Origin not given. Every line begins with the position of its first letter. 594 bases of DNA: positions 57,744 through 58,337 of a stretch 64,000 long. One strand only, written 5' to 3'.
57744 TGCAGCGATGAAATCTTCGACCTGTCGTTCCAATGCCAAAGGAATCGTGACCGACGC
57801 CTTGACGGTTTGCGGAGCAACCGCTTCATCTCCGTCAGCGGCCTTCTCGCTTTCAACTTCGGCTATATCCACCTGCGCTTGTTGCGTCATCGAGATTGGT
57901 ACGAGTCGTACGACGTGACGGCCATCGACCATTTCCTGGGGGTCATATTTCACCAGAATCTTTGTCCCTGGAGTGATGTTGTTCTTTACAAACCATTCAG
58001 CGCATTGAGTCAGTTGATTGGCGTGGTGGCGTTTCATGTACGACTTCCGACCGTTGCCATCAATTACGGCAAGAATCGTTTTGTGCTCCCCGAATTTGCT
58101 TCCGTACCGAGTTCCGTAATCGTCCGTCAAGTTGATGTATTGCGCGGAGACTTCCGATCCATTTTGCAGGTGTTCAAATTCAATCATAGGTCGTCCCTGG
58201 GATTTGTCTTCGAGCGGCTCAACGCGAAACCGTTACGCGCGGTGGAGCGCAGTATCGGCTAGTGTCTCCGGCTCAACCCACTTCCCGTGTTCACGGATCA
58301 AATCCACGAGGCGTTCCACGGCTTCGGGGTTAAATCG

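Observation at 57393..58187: Low-GC single gene: NucS/DUF91-like nuclease fused to an unrecognised N-terminal domain, in a nuclease/toxin islet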

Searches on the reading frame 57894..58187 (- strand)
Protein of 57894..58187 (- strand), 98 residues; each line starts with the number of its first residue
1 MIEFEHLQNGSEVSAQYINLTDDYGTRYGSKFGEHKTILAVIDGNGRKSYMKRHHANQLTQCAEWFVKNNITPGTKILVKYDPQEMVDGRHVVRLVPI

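Call 13: search_solved_structures(query=A2, max_evalue=10, show_alignments=3)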
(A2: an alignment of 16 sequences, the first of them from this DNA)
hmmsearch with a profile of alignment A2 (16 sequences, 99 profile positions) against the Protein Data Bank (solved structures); distinct sequences matched with E-value up to 10: 0.

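Call 14: search_protein_families(library=pfam, alignment_id=A2, max_evalue=10)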
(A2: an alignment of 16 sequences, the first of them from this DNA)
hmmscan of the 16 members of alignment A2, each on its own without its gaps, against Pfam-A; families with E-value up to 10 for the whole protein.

A. member 1, seq(98 aa): 1 family
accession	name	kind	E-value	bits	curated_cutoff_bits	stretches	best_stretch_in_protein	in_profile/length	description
PF07076.17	DUF1344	-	0.11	12.7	23.1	1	66-93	32-56/60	Protein of unknown function (DUF1344)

B. families by the number of members that match (of 16 scanned): 9 families
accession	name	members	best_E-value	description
PF07076.17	DUF1344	2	0.11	Protein of unknown function (DUF1344)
PF06744.18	IcmF_C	1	0.088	Type VI secretion protein IcmF C2-like domain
PF04014.23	MazE_antitoxin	1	0.1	Antidote-toxin recognition MazE, bacterial antitoxin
PF19247.4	DUF5895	1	0.11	Family of unknown function (DUF5895)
PF23315.1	PEX6_4th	1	0.12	PEX6 fourth domain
PF10995.13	CBP_BcsE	1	0.14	Cellulose biosynthesis protein BcsE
PF21023.2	DENR_N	1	0.19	DENR, N-terminal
PF18705.7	DUF5643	1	0.19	Family of unknown function (DUF5643)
PF13095.12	FTA2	1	0.23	Kinetochore Sim4 complex subunit FTA2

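Call 15: find_homologous_proteins(query=A2, max_evalue=0.01)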
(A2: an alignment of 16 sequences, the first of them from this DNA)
Query A2 (16 sequences) (98 aa, profile of the alignment): 11 proteins with E <= 0.01 among 130 candidates.
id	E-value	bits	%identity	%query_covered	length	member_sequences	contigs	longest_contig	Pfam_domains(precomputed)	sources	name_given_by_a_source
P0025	2.9e-36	142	87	100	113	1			-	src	-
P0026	2.5e-34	135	39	98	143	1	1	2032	-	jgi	-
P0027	3.6e-34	135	41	98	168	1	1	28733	-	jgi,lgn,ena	-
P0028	1.6e-33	133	43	97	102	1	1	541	-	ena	-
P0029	1.3e-32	130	35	97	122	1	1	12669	-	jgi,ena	-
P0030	6.4e-30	121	41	99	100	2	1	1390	-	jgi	jgi:hypothetical protein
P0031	9.0e-26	108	59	85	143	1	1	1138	-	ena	-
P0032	2.7e-17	81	44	58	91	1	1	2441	-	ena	-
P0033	1.7e-16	78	42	60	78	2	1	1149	-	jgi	jgi:hypothetical protein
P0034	4.9e-11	61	45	43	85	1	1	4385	-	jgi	-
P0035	8.6e-10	57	33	68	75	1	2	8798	-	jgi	-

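Call 26: predict_structure(alignment_id=A2)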
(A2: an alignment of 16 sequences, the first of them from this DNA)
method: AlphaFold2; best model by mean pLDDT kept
length: 98 residues; sequences in the alignment: 16
mean_pLDDT: 96.8   pTM: 0.86
mean pLDDT of the five models: 96.8, 96.7, 96.3, 96.0, 95.8
residues with pLDDT >= 90: 98; 70-90: 0; 50-70: 0; < 50: 0
segments of 3 or more residues with pLDDT < 50: none
pLDDT, mean of each block of 10 residues (from residue 1): 97 97 96 96 97 96 97 98 96 97
secondary structure, 60 per line:
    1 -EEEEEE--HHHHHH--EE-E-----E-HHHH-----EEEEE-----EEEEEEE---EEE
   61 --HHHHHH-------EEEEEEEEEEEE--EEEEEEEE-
elements in order: E2-7 H10-15 H29-32 E38-42 E48-54 E58-60 H63-68 E76-87 E90-97

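Call 29: fold_search(model_id=the predicted structure, library=pdb)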
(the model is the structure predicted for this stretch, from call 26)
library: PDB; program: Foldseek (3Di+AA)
matches with E <= 10: 626; with E <= 0.001: 2
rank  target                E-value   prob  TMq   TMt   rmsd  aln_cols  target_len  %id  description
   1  6j9b_A                2.4e-04  1.00  0.64  0.60   4.6       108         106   13  Arabidopsis FUS3-DNA complex (released 2019-05-29)
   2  1yel_MODEL_1_A        8.1e-04  1.00  0.63  0.61   3.5       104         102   16  Structure of the hypothetical Arabidopsis thaliana protein At1g16640.1 (released 2005-01-18)
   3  6c5d_A                2.1e-03  1.00  0.58  0.49   4.9       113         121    8  N-terminal domain of Helicobacter pylori LlaJI.R1 (released 2018-06-27)
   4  6c5d_B                3.0e-03  1.00  0.60  0.47   4.8       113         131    8  N-terminal domain of Helicobacter pylori LlaJI.R1 (released 2018-06-27)
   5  6j9a_A                3.2e-03  1.00  0.63  0.59   5.2       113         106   12  Crystal structure of Arabidopsis thaliana VAL1 in complex with FLC DNA fragment (released 2019-05-29)
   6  7et6_A                3.8e-03  1.00  0.61  0.59   3.9       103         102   14  Crystal structure of Arabidopsis TEM1 B3-DNA complex (released 2021-09-15)
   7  5yzy_C                4.9e-03  1.00  0.68  0.61   5.0       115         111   11  AtVAL1 B3 domain in complex with 13bp-DNA (released 2018-05-02)
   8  7et6_D                7.0e-03  1.00  0.63  0.58   4.3       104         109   12  Crystal structure of Arabidopsis TEM1 B3-DNA complex (released 2021-09-15)
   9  6fas_A                8.3e-03  1.00  0.65  0.58   4.9       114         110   13  Crystal structure of VAL1 B3 domain in complex with cognate DNA (released 2018-04-18)
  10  5os9_B                8.3e-03  1.00  0.64  0.57   3.9       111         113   11  Structure of the B3 DNA-Binding Domain of NGA1 (released 2018-09-05)
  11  6j9c_D                8.9e-03  1.00  0.64  0.57   5.5       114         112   11  Crystal structure of Arabidopsis thaliana transcription factor LEC2-DNA complex (released 2019-05-29)
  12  6j9c_A                1.1e-02  1.00  0.65  0.58   4.7       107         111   12  Crystal structure of Arabidopsis thaliana transcription factor LEC2-DNA complex (released 2019-05-29)
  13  4ldv                  1.1e-02  1.00  0.63  0.22   4.0       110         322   10  Crystal structure of the DNA binding domain of A. thailana auxin response factor 1 (released 2014-02-12)
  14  4i1k_A                1.2e-02  1.00  0.69  0.59   3.2       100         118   10  Crystal Structure of VRN1 (Residues 208-341) (released 2012-12-19)
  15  5os9_A                1.3e-02  1.00  0.63  0.55   4.1       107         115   11  Structure of the B3 DNA-Binding Domain of NGA1 (released 2018-09-05)
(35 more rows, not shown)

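Call 36: find_encoding_contigs(protein=P0027, flank=6000, max_places=3)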
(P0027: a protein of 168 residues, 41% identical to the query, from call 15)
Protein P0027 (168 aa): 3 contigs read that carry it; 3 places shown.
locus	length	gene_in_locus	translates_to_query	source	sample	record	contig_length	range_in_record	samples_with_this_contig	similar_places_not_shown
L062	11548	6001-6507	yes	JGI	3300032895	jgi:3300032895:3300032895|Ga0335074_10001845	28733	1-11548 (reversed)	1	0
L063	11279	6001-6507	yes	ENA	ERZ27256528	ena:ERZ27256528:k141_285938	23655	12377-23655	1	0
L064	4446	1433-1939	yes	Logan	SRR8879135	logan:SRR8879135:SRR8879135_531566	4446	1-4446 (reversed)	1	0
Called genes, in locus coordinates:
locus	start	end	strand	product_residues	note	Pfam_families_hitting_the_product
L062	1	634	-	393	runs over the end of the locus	PF00266:Aminotran_5, PF01053:Cys_Met_Meta_PP, PF01041:DegT_DnrJ_EryC1 (faint)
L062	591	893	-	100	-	PF14333:DUF4389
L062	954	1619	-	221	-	PF01694:Rhomboid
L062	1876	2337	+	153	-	PF27294:HfaA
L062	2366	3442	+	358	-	PF03783:CsgG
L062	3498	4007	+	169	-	-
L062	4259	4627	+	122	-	PF06296:RelE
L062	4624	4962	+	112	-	PF13560:HTH_31, PF01381:HTH_3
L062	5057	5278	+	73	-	-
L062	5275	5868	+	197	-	PF11848:DUF3368 (weak)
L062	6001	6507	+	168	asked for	-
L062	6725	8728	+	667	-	PF03169:OPT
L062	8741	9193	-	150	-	PF19315:MC_hydratase, PF01575:MaoC_dehydratas, PF13452:FAS1_DH_region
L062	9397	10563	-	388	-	PF02771:Acyl-CoA_dh_N, PF02770:Acyl-CoA_dh_M, PF00441:Acyl-CoA_dh_1, PF08028:Acyl-CoA_dh_2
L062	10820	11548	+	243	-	?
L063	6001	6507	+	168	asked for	-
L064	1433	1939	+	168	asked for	-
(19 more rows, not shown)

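Call 37: find_encoding_contigs(protein=P0029, flank=6000, max_places=3)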
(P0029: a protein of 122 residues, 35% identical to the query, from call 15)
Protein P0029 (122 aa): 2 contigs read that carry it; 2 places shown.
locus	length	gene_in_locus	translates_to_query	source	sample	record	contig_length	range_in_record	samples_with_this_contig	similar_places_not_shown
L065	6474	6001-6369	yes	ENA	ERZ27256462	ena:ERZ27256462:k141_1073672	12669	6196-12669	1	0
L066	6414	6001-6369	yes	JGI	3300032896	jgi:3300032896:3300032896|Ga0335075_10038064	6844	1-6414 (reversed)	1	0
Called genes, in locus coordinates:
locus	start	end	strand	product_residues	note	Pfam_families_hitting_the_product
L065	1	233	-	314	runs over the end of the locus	PF19300:BPD_transp_1_N (weak), PF00528:BPD_transp_1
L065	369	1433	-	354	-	PF15902:Sortilin-Vps10 (weak)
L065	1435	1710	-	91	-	-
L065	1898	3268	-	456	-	PF01554:MatE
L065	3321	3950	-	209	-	-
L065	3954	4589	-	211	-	PF06094:GGACT (weak), PF13772:AIG2_2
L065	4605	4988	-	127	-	PF01850:PIN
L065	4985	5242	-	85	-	PF02604:PhdYeFM_antitox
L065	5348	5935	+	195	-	PF12804:NTP_transf_3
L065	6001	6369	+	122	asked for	-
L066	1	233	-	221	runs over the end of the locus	?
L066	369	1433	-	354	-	PF15902:Sortilin-Vps10 (weak)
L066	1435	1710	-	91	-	-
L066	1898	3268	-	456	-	PF01554:MatE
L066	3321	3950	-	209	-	-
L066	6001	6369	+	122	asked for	-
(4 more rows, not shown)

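Call 46: search_protein_representatives(alignment_id=A2)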
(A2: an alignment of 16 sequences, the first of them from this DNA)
Query: 16 sequences, 99 profile positions. Proteins with E-value up to 0.001 (for the whole library): 128; up to 1e-10: 104; up to 1e-30: 16. The best 128 are listed.
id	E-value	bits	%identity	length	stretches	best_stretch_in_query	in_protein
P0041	1.0e-43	163.8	-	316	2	2-98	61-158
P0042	2.1e-43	162.9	-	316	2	3-97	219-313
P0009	3.3e-39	149.4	-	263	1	1-98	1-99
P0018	1.3e-35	137.9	-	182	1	1-98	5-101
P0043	1.8e-35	137.4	-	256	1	1-98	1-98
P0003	4.2e-35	136.2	-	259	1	1-98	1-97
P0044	5.2e-35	135.9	-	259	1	2-98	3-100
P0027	1.1e-34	134.8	-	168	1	1-98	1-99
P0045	2.7e-34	133.6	-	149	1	1-97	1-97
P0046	5.3e-34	132.7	-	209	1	2-97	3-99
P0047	2.0e-33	130.8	-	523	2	2-97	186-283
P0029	4.0e-33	129.9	-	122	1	1-98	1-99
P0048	4.3e-33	129.7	-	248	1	1-98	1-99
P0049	4.7e-33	129.6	-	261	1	2-97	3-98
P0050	4.9e-33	129.6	-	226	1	1-98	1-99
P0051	2.0e-31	124.4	-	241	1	2-98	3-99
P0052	1.1e-30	122.0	-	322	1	1-97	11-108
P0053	3.9e-30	120.3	-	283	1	2-98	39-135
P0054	3.8e-29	117.1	-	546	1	1-98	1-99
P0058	1.4e-27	112.1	-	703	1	1-97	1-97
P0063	1.7e-26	108.6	-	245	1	1-98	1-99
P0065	9.6e-26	106.2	-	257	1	9-98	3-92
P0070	2.7e-24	101.6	-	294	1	1-98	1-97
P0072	4.5e-24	100.8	-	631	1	1-98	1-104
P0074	7.2e-24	100.2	-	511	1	1-98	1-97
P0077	8.2e-23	96.8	-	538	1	2-87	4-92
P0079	1.1e-22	96.4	-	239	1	1-98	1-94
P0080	1.3e-22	96.2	-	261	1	1-98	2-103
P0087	7.0e-22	93.8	-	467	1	1-86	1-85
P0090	1.5e-21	92.7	-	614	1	2-97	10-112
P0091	1.9e-21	92.4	-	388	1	1-92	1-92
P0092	2.6e-21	92.0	-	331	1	2-91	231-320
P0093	2.6e-21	91.9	-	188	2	2-98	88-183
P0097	1.6e-20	89.4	-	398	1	1-96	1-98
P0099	3.2e-20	88.5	-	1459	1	1-97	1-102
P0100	9.4e-20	87.0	-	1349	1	2-96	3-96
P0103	7.2e-19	84.1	-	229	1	1-88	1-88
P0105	6.5e-18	81.1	-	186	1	2-97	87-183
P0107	1.9e-17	79.6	-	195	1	2-97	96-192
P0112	3.5e-17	78.7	-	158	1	2-97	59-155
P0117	1.6e-16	76.6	-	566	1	2-98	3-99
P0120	5.1e-16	75.0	-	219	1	1-96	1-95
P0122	4.0e-15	72.1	-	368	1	1-85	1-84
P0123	6.8e-15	71.4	-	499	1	2-98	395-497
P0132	5.5e-13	65.3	-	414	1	4-96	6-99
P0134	3.6e-12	62.7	-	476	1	2-85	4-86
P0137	6.7e-10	55.4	-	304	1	1-90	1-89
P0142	9.3e-09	51.7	-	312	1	1-96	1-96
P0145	6.8e-07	45.7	-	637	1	2-96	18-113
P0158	3.3e-04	37.1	-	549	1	5-97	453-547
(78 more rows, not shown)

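Call 47: search_protein_families(library=pfam, proteins=[P0047, P0054, P0058, P0072, P0074, P0077, P0087, P0090, P0091, P0097], max_evalue=0.01)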
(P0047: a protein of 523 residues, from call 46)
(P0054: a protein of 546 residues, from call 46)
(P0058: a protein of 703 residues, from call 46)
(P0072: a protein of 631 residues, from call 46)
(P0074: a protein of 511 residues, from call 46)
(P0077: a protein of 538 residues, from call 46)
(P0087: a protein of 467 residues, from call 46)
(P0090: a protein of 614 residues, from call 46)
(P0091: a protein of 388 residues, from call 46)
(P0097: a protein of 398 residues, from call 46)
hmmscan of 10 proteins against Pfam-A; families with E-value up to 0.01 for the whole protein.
P0047 (523 aa): 0 families

P0054 (546 aa): 2 families
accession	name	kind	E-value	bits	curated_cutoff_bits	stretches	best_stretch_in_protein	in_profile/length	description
PF04313.20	HSDR_N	-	4.4e-05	23.9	25.1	1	213-269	125-190/198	Type I restriction enzyme R protein N terminus (HSDR_N)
PF13588.12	HSDR_N_2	-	0.0008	19.9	25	1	187-269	9-94/110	Type I restriction enzyme R protein N terminus (HSDR_N)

P0058 (703 aa): 0 families

P0072 (631 aa): 2 families
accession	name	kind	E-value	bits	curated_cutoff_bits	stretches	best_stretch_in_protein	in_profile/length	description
PF01844.29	HNH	-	7.1e-08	32.9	21.4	1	182-228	1-45/47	HNH endonuclease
PF20188.4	DUF6551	-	0.0058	16.6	26.8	0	312-369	12-70/242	Family of unknown function (DUF6551)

P0074 (511 aa): 6 families
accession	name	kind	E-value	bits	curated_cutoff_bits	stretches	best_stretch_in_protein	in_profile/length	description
PF00158.32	Sigma54_activat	-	2.4e-58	197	20.2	1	192-356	1-165/168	Sigma-54 interaction domain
PF25601.1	AAA_lid_14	-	3e-22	78.7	27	1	365-437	2-74/87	AAA+ ATPase lid domain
PF14532.12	Sigma54_activ_2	-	2.4e-18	67.2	25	1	193-363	1-138/138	Sigma-54 interaction domain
PF02954.25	HTH_8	-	1.6e-08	34.5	22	1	462-500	2-40/42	Bacterial regulatory protein, Fis family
PF13191.12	AAA_16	-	0.0034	18.3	32.6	1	197-252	7-63/167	AAA ATPase domain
PF07728.20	AAA_5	-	0.0069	16.8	22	0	216-330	2-119/139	AAA domain (dynein-related subfamily)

P0077 (538 aa): 7 families
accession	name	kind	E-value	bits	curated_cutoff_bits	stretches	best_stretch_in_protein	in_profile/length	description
PF07728.20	AAA_5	-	1.8e-16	60.9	22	1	162-385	2-139/139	AAA domain (dynein-related subfamily)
PF13401.12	AAA_22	-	2.5e-06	28.3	27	1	160-209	6-54/130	AAA domain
PF00004.35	AAA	-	1.3e-05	26.1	21.2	1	162-182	1-21/131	ATPase family associated with various cellular activities (AAA)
PF12775.13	AAA_7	-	0.0002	21.4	25.8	1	149-200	23-73/181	P-loop containing dynein motor region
PF24883.2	NPHP3_N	-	0.0028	18.3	24.8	0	160-189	23-52/164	Nephrocystin 3, N-terminal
PF01695.23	IstB_IS21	-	0.005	16.8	24.1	0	154-176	87-109/238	IstB-like ATP binding protein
PF20720.3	nSTAND3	-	0.0081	16.3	27.2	0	155-190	13-48/155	Novel STAND NTPase 3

P0087 (467 aa): 3 families
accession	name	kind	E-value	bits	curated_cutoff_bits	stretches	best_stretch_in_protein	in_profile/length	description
PF01844.29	HNH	-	1.6e-06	28.6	21.4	1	394-436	1-41/47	HNH endonuclease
PF13391.12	HNH_2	-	1.5e-05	25.2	21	1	394-438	1-57/66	HNH endonuclease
PF14279.12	HNH_5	-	0.001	19.4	27.5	1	394-433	1-37/56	HNH endonuclease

P0090 (614 aa): 13 families
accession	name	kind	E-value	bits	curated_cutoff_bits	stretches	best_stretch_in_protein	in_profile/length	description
PF07728.20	AAA_5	-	8.9e-15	55.4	22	1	306-475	19-139/139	AAA domain (dynein-related subfamily)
PF00004.35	AAA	-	3.3e-06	28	21.2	1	158-179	1-22/131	ATPase family associated with various cellular activities (AAA)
PF20720.3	nSTAND3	-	0.00028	21.1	27.2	1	146-178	8-40/155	Novel STAND NTPase 3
PF13086.12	AAA_11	-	0.00051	20.3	27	1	140-181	2-43/257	AAA domain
PF13191.12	AAA_16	-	0.0016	19.4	32.6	0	151-179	15-48/167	AAA ATPase domain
PF13401.12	AAA_22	-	0.0016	19.2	27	0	155-178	5-28/130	AAA domain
PF01057.23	Parvo_NS1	-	0.0019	17.7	20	1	104-190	64-143/271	Parvovirus non-structural protein NS1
PF12775.13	AAA_7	-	0.0023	17.9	25.8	1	148-179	26-57/181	P-loop containing dynein motor region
PF13479.12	AAA_24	-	0.0046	17.3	27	1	155-181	2-27/195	AAA domain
PF01695.23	IstB_IS21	-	0.0054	16.7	24.1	1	140-173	75-110/238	IstB-like ATP binding protein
PF13245.12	AAA_19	-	0.0057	17.3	25.1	0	155-180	11-36/134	AAA domain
PF02367.23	TsaE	-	0.0072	16.7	26.6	0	144-196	10-65/128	Threonylcarbamoyl adenosine biosynthesis protein TsaE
PF13481.12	AAA_25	-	0.0088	16.1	27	0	150-175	28-53/195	AAA domain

P0091 (388 aa): 2 families
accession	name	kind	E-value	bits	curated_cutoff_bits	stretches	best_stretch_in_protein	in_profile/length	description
PF13588.12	HSDR_N_2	-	2.9e-10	40.7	25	1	130-233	1-104/110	Type I restriction enzyme R protein N terminus (HSDR_N)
PF04313.20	HSDR_N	-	1e-05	25.9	25.1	1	98-230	39-196/198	Type I restriction enzyme R protein N terminus (HSDR_N)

P0097 (398 aa): 2 families
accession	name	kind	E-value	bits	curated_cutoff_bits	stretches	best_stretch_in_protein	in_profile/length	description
PF13588.12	HSDR_N_2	-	2.4e-11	44.2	25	1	131-239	1-109/110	Type I restriction enzyme R protein N terminus (HSDR_N)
PF04313.20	HSDR_N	-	8.4e-09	36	25.1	1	161-229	121-195/198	Type I restriction enzyme R protein N terminus (HSDR_N)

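Call 48: search_protein_families(library=pfam, proteins=[P0099, P0100, P0117, P0123, P0132, P0134, P0145, P0158, P0041, P0052], max_evalue=0.01)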
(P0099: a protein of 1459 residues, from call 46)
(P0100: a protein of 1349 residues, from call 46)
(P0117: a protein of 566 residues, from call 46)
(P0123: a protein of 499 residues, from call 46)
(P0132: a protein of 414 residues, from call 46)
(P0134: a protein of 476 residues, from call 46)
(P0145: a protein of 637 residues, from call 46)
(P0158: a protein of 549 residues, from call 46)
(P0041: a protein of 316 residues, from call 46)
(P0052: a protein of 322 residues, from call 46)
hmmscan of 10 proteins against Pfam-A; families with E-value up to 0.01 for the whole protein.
P0099 (1459 aa): 1 family
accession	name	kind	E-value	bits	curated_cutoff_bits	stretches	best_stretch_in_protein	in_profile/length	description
PF03118.21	RNA_pol_A_CTD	-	2.7e-13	49.9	23.8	1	124-181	9-66/67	Bacterial RNA polymerase, alpha chain C terminal domain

P0100 (1349 aa): 0 families

P0117 (566 aa): 1 family
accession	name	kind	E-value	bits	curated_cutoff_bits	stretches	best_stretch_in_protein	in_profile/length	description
PF05066.19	HARE-HTH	-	2.6e-15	57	25.9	1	385-455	4-71/71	HB1, ASXL, restriction endonuclease HTH domain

P0123 (499 aa): 0 families

P0132 (414 aa): 24 families
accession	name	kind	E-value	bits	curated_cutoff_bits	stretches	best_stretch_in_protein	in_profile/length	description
PF07728.20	AAA_5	-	4.3e-18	66.1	22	1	126-299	1-139/139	AAA domain (dynein-related subfamily)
PF20720.3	nSTAND3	-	1.7e-07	31.5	27.2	1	113-152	6-45/155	Novel STAND NTPase 3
PF13401.12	AAA_22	-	1.1e-06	29.4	27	1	125-221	6-95/130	AAA domain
PF00004.35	AAA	-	1.5e-06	29.1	21.2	1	127-283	1-110/131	ATPase family associated with various cellular activities (AAA)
PF04851.21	ResIII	-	1.3e-05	25.6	22.5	1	110-165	8-64/164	Type III restriction enzyme, res subunit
PF13173.12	AAA_14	-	2.4e-05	24.8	27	1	124-221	2-73/129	AAA domain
PF24883.2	NPHP3_N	-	5.6e-05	23.8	24.8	1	111-162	9-58/164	Nephrocystin 3, N-terminal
PF01695.23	IstB_IS21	-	5.6e-05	23.2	24.1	1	118-150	86-118/238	IstB-like ATP binding protein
PF13191.12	AAA_16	-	5.9e-05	24.1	32.6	1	114-159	9-55/167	AAA ATPase domain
PF13245.12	AAA_19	-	0.00022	21.9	25.1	1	122-157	9-44/134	AAA domain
PF05729.18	NACHT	-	0.00058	20.2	26.7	1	127-220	3-91/167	NACHT domain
PF01637.24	ATPase_2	-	0.00084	19.6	33.2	1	113-220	7-120/225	ATPase domain predominantly from Archaea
PF20030.5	bpMoxR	-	0.001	18.7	27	1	105-151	11-58/205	MoxR domain in the MoxR-vWA-beta-propeller ternary systems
PF13238.12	AAA_18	-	0.0014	19.5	29.4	1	128-184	2-44/128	AAA domain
PF09848.15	SLFN-g3_helicase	-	0.0021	17.8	24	0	127-156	4-34/354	Schlafen group 3, DNA/RNA helicase domain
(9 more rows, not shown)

P0134 (476 aa): 0 families

P0145 (637 aa): 2 families
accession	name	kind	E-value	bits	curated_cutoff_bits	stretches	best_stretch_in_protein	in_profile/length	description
PF17726.7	DpnI_C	-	3.2e-22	78.9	23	1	132-199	3-70/70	Dam-replacing HTH domain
PF06803.17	DUF1232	-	2.8e-06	27.4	23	1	348-378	7-36/37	Protein of unknown function (DUF1232)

P0158 (549 aa): 2 families
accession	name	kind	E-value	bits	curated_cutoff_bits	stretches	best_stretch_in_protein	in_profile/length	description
PF04313.20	HSDR_N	-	1e-08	35.8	25.1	1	192-255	124-191/198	Type I restriction enzyme R protein N terminus (HSDR_N)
PF08011.17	PDDEXK_9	-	0.00018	21.9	25.5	1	181-251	18-95/105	PD-(D/E)XK nuclease superfamily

P0041 (316 aa): 2 families
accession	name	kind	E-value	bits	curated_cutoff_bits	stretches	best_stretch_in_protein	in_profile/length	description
PF02362.26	B3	-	1.1e-06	28.9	30.1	0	252-300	36-89/101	B3 DNA binding domain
PF04014.23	MazE_antitoxin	-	0.0065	16.8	24.7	0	282-300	18-36/48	Antidote-toxin recognition MazE, bacterial antitoxin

P0052 (322 aa): 1 family
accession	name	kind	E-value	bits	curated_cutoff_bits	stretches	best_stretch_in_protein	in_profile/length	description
PF14338.12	Mrr_N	-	2e-15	57.1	29.5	1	230-313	6-86/87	Mrr N-terminal domain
